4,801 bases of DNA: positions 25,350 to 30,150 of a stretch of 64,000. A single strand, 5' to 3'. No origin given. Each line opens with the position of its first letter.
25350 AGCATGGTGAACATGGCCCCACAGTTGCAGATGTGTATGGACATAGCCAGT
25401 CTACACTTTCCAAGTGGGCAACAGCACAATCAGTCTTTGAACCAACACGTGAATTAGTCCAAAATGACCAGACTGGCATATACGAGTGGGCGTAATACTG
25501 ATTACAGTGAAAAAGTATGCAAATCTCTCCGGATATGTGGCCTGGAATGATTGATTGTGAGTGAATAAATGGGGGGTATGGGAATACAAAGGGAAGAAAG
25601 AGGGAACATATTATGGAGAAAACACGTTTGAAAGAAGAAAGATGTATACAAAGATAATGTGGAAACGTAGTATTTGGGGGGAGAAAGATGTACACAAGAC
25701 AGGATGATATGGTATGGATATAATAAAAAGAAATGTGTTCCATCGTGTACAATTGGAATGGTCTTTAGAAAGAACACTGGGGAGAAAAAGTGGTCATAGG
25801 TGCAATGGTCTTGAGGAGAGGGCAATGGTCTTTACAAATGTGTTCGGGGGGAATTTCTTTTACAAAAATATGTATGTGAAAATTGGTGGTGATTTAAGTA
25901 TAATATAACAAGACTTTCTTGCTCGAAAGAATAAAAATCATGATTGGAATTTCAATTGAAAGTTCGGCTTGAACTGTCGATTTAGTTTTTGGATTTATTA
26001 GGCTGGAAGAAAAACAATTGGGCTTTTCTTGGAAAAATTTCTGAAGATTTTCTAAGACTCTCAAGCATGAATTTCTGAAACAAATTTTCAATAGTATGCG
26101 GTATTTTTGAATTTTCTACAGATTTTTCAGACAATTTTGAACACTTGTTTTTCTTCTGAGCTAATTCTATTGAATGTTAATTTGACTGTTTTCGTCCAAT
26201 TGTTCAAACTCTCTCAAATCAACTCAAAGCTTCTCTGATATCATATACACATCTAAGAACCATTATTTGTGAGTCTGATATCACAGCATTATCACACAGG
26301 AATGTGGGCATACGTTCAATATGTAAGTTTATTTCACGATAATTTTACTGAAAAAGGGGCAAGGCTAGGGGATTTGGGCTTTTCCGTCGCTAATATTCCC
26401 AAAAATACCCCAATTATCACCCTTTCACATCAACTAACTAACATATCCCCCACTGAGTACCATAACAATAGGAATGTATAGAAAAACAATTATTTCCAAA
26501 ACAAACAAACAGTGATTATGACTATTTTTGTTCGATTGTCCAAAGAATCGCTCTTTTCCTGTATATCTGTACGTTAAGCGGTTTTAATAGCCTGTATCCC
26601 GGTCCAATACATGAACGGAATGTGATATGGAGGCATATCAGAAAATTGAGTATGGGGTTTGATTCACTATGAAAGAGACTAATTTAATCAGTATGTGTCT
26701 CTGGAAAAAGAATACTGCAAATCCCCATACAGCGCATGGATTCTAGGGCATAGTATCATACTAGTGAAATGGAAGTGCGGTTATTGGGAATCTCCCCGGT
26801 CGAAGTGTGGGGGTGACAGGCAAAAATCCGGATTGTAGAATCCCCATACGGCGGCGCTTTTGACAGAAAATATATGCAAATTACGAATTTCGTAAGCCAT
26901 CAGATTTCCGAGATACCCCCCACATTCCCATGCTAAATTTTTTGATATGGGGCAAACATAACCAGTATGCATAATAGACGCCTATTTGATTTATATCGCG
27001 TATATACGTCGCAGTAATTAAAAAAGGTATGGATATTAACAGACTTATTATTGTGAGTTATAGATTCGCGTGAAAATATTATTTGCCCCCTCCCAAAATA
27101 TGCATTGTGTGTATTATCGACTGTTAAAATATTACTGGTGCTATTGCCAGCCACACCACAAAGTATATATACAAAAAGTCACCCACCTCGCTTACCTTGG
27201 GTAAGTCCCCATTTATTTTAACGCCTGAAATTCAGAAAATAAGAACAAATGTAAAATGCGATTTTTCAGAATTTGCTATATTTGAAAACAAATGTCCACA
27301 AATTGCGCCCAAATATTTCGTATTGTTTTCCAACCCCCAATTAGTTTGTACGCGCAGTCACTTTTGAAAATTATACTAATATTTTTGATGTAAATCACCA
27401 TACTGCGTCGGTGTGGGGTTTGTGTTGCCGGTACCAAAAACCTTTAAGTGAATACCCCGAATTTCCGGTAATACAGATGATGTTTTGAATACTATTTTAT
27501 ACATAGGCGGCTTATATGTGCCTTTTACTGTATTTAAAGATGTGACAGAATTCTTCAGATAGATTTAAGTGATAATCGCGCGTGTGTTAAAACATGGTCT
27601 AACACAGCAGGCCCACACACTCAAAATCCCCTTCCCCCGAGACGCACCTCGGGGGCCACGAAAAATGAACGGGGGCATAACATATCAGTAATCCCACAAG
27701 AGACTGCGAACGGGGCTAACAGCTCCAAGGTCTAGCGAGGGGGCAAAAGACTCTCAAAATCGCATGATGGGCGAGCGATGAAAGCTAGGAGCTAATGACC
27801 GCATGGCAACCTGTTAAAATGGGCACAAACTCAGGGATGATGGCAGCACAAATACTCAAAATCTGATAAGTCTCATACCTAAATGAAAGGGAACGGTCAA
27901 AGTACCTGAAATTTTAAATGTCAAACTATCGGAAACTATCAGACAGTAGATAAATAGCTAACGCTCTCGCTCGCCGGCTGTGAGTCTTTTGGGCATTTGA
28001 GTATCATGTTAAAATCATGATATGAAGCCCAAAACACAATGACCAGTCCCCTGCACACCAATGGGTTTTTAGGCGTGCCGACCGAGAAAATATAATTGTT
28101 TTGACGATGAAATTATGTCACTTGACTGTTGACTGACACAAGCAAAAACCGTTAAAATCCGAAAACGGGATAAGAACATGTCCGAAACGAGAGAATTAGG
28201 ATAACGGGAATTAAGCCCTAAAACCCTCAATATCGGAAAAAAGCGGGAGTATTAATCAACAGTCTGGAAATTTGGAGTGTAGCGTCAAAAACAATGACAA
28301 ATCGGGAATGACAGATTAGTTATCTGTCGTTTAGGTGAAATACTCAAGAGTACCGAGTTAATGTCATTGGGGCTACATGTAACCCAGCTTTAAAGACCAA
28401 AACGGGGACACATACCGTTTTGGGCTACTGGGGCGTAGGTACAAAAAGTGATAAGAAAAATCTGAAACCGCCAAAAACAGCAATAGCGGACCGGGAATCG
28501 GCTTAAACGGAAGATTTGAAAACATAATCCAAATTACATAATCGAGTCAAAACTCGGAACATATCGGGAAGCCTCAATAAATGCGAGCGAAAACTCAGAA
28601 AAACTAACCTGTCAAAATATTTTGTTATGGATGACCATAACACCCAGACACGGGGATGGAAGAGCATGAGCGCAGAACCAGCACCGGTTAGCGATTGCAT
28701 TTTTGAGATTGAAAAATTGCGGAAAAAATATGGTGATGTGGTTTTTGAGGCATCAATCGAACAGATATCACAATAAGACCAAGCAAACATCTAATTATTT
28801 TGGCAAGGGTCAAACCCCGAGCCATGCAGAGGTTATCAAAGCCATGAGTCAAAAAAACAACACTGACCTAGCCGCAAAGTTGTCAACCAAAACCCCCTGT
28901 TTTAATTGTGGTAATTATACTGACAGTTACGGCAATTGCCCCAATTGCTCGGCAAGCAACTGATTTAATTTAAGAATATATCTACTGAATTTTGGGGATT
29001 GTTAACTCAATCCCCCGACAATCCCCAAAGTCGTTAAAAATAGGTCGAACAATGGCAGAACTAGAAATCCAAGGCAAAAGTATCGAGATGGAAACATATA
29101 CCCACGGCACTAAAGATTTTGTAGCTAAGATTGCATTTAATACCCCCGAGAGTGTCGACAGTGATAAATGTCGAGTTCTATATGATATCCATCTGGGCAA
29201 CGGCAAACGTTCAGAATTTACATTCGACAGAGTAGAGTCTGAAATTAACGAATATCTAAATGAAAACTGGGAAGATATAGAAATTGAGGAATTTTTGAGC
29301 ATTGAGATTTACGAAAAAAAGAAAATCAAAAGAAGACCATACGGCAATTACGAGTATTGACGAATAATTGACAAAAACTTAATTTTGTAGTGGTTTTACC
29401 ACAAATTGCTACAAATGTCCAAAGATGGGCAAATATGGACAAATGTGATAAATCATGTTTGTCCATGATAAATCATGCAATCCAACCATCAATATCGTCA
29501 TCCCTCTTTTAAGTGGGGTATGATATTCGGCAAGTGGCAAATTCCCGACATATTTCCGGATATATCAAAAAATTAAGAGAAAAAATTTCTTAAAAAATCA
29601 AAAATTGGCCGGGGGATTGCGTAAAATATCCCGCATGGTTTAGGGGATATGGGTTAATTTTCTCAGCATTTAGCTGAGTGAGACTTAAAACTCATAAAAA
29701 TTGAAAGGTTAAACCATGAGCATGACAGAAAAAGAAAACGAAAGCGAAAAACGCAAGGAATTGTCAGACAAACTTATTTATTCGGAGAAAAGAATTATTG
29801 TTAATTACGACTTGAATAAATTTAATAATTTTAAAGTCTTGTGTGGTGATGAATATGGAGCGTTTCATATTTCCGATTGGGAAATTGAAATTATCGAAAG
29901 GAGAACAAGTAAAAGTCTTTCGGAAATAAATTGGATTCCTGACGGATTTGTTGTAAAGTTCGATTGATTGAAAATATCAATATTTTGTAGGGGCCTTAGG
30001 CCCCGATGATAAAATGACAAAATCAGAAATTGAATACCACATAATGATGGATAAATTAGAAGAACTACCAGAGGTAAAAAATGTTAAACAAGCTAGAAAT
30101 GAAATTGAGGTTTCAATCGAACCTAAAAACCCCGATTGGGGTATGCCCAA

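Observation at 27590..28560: Candidate ~1 kb structured non-coding RNA at the head of the cassette array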

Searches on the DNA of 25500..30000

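Call 13: search_rna_families(source=window, start=25500, end=30000, threshold=evalue, max_evalue=10)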
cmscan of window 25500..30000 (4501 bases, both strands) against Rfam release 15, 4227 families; matches with E-value up to 10: 5.
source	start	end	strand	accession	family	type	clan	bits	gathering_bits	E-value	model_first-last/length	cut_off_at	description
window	26777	26854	+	RF04189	icd-II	Cis-reg;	-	25.4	99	0.29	1-133/133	no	icd-II ncRNA motif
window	27219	27332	-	RF01245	snR9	Gene; snRNA; snoRNA; HACA-box;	CL00036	21.4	58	4.2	1-187/187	no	Small nucleolar RNA snR9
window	29869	29954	+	RF03500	mir-1262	Gene; miRNA;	-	20.5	70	1.7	1-91/91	no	mir-1262 microRNA precursor family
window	26018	26091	+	RF03590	mir-2009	Gene; miRNA;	-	17.9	90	4.2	1-83/83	no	mir-2009 microRNA precursor family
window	25512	25558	+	RF01952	SOX2OT_exon2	Gene; lncRNA;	-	16.6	45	1.9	1-69/69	no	SOX2 overlapping transcript exon 2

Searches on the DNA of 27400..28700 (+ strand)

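Call 11: search_dna_similar(query=window:27400-28700:+, collection=phages, mode=distant)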
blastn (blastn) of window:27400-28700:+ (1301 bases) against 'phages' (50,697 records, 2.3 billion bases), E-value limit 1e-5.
No match.

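Call 35: search_dna_similar(query=window:27400-28700:+, collection=plasmids, mode=distant)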
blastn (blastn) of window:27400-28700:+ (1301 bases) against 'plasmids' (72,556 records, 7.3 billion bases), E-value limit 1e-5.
No match.
